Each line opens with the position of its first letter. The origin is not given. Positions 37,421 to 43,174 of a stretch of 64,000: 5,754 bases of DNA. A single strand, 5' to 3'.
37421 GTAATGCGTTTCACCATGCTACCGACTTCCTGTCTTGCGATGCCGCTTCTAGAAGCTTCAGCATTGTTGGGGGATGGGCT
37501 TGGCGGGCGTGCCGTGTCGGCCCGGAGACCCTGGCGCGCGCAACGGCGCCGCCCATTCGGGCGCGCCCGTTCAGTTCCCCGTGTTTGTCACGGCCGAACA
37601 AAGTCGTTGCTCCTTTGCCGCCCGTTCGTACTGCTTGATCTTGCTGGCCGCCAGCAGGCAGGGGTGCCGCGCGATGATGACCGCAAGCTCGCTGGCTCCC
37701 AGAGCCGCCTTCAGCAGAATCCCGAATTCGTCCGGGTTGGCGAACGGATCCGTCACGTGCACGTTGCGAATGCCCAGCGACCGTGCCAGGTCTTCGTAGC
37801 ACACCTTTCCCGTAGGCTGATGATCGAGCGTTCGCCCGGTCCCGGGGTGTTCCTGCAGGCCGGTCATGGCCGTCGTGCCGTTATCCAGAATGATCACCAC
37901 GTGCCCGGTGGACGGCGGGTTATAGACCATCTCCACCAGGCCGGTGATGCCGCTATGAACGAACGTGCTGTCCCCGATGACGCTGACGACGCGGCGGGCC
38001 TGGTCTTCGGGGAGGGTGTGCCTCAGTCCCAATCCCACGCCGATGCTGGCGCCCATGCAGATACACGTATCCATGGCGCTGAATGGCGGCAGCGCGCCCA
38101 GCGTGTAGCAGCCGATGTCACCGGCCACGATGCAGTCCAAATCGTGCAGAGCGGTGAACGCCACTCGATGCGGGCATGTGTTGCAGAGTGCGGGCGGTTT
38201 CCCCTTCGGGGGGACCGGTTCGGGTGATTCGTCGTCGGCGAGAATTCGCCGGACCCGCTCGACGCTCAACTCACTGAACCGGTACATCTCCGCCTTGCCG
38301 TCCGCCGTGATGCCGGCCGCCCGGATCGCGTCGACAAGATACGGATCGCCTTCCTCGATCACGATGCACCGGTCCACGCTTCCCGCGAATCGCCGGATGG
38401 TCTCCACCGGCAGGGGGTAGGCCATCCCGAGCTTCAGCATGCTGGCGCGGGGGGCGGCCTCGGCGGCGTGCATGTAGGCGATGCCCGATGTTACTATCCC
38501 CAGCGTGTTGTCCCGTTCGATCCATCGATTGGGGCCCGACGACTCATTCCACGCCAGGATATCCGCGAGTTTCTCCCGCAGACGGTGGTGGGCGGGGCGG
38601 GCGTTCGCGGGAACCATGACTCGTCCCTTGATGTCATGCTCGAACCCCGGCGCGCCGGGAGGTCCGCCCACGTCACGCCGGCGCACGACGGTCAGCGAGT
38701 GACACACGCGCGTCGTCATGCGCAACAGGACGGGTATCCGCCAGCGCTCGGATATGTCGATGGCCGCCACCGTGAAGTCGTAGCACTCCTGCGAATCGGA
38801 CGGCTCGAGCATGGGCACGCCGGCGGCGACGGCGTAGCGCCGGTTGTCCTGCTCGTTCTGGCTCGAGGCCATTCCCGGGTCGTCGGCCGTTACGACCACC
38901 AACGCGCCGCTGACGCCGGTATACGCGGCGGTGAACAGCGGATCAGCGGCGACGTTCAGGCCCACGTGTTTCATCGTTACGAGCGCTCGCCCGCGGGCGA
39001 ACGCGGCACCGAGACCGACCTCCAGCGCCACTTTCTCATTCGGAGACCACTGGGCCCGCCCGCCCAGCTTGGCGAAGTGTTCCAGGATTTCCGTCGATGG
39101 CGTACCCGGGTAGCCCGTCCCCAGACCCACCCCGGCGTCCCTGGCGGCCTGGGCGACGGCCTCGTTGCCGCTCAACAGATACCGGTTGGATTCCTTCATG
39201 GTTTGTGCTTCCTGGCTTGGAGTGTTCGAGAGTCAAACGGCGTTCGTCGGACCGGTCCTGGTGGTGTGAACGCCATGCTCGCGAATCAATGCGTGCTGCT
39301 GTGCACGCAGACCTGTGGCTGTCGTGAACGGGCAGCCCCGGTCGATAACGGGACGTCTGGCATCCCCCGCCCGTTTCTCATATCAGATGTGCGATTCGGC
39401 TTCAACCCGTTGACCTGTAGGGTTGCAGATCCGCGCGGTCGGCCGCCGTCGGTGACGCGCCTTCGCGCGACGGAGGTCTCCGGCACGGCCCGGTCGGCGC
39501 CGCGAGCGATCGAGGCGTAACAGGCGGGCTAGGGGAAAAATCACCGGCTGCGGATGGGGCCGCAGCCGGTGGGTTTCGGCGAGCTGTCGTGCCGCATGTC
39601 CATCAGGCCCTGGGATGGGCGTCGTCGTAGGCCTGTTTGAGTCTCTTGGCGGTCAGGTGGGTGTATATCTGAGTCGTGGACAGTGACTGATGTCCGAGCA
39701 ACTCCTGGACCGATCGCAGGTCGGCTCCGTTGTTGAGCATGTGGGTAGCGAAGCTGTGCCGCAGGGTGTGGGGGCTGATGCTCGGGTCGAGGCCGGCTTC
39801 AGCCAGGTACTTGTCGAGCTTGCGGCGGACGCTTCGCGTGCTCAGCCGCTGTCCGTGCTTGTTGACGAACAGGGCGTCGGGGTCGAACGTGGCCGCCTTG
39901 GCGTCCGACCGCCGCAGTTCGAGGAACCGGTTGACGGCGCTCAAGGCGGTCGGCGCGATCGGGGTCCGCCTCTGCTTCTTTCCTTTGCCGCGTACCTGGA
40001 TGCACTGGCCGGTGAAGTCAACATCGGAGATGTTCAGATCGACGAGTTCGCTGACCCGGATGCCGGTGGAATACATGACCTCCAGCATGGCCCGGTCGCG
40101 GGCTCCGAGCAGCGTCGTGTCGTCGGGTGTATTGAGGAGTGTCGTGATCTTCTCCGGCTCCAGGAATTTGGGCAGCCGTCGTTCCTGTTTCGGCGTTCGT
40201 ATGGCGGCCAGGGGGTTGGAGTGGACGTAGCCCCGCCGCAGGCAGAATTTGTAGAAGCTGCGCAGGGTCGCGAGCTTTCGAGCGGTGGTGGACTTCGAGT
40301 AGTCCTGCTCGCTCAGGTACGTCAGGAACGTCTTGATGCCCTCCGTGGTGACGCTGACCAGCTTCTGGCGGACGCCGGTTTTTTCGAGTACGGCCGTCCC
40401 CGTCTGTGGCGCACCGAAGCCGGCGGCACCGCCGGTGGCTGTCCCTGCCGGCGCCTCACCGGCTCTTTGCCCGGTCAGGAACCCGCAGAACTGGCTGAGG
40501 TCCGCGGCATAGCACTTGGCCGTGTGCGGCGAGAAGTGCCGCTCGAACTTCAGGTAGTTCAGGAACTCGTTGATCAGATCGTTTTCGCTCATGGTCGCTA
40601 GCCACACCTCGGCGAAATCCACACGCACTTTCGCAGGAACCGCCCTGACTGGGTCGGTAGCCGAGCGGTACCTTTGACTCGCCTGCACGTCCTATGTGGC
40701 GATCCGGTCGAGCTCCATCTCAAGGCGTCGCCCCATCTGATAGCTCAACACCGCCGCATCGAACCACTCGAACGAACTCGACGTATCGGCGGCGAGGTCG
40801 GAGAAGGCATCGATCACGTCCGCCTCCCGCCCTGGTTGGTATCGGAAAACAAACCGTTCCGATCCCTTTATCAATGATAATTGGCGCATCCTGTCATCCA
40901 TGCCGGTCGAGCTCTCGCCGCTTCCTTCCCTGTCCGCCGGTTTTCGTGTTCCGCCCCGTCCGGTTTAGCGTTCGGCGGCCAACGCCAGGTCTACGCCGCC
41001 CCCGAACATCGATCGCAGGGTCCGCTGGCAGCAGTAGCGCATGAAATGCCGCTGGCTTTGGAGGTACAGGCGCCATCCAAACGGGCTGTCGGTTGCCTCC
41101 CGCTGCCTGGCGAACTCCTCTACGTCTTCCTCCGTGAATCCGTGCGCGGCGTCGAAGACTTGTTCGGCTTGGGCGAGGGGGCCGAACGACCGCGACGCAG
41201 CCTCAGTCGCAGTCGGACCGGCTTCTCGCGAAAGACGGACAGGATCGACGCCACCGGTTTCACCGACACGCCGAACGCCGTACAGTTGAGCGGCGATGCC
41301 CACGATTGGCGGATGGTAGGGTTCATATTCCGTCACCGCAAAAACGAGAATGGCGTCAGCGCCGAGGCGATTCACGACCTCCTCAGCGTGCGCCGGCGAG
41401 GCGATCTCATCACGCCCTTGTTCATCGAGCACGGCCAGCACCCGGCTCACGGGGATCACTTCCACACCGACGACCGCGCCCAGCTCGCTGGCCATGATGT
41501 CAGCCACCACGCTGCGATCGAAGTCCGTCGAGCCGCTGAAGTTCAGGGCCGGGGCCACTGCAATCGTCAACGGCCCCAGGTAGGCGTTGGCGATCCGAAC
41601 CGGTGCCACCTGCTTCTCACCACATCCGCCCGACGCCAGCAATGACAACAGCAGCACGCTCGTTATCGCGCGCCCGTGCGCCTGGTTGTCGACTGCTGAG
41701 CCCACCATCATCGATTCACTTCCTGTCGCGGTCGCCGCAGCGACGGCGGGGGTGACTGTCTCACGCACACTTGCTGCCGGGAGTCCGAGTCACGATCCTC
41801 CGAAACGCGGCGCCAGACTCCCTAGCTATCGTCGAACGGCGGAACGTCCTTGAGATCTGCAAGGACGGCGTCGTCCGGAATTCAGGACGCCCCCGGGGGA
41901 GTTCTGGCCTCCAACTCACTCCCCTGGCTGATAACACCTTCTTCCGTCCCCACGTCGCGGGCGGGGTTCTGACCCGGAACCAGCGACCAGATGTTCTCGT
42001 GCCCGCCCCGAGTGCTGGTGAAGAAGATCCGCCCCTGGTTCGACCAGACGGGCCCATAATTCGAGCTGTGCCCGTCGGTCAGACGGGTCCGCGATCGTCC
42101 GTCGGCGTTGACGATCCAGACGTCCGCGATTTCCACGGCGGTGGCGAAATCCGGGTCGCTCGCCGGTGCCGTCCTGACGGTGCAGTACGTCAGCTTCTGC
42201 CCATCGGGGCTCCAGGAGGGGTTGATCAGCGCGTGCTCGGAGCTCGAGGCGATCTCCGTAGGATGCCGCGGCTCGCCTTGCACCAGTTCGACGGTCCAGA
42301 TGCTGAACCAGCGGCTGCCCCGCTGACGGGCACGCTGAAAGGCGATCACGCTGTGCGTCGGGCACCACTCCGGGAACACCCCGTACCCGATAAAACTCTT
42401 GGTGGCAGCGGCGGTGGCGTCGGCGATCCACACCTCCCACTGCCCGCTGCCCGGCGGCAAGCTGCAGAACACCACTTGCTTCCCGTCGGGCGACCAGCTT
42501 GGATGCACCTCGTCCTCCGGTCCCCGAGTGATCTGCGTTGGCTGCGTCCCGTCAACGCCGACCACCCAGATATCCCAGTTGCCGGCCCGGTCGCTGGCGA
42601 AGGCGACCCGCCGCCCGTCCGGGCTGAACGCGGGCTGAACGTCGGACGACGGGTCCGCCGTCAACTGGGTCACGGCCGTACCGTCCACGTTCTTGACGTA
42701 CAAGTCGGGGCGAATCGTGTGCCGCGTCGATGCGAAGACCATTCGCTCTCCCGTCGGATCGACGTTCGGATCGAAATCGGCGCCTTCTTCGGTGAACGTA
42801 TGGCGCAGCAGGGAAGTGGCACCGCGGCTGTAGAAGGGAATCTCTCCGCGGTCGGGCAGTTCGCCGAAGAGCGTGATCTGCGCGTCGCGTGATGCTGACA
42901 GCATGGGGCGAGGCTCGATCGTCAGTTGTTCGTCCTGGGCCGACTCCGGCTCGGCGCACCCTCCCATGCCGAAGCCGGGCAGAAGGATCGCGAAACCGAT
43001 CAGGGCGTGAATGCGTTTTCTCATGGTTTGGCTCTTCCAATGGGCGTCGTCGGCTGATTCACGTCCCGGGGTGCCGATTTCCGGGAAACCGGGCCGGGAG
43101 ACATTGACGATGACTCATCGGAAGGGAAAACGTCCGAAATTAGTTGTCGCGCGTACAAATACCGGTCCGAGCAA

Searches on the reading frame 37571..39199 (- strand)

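Call 66: search_protein_families(library=pfam, proteins=[window:37571-39199:-], max_evalue=0.00001)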
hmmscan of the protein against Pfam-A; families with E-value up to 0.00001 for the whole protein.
window:37571-39199:- (542 aa): 2 families
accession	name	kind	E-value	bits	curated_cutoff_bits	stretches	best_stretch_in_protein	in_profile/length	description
PF02775.26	TPP_enzyme_C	-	4.3e-18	66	21.9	1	361-509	1-150/151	Thiamine pyrophosphate enzyme, C-terminal TPP binding domain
PF01855.24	POR_N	-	1.3e-11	45.1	27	1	18-174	2-167/231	Pyruvate flavodoxin/ferredoxin oxidoreductase, thiamine diP-bdg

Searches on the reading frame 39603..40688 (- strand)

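Call 66: search_protein_families(library=pfam, proteins=[window:39603-40688:-], max_evalue=0.00001)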
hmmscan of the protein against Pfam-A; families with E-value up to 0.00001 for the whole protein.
window:39603-40688:- (361 aa): 4 families
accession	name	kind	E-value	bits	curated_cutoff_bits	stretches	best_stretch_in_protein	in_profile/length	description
PF00589.27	Phage_integrase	-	9e-52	175.7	27.1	1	174-348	1-171/172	Phage integrase family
PF02899.23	Phage_int_SAM_1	-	1.4e-17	64.2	22.3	1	108-153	38-83/83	Phage integrase, N-terminal SAM-like domain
PF13495.12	Phage_int_SAM_4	-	1.2e-08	35.7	27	1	38-152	1-81/85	Phage integrase, N-terminal SAM-like domain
PF13102.12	Phage_int_SAM_5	-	3.4e-06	27.8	22.3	0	111-161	44-94/98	Phage integrase SAM-like domain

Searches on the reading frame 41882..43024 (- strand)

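Call 66: search_protein_families(library=pfam, proteins=[window:41882-43024:-], max_evalue=0.00001)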
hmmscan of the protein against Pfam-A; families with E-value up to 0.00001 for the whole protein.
window:41882-43024:- (380 aa): 3 families
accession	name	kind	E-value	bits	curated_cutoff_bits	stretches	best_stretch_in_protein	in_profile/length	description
PF07676.18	PD40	-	1.5e-36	124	20.9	2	119-154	2-38/38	WD40-like Beta Propeller Repeat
PF00930.27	DPPIV_N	-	1.2e-10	41.1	22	1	99-173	16-86/354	Dipeptidyl peptidase IV (DPP IV) N-terminal region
PF25174.1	Beta-prop_THOC3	-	6.8e-06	25.7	305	0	262-348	87-158/272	THOC3 beta-propeller domain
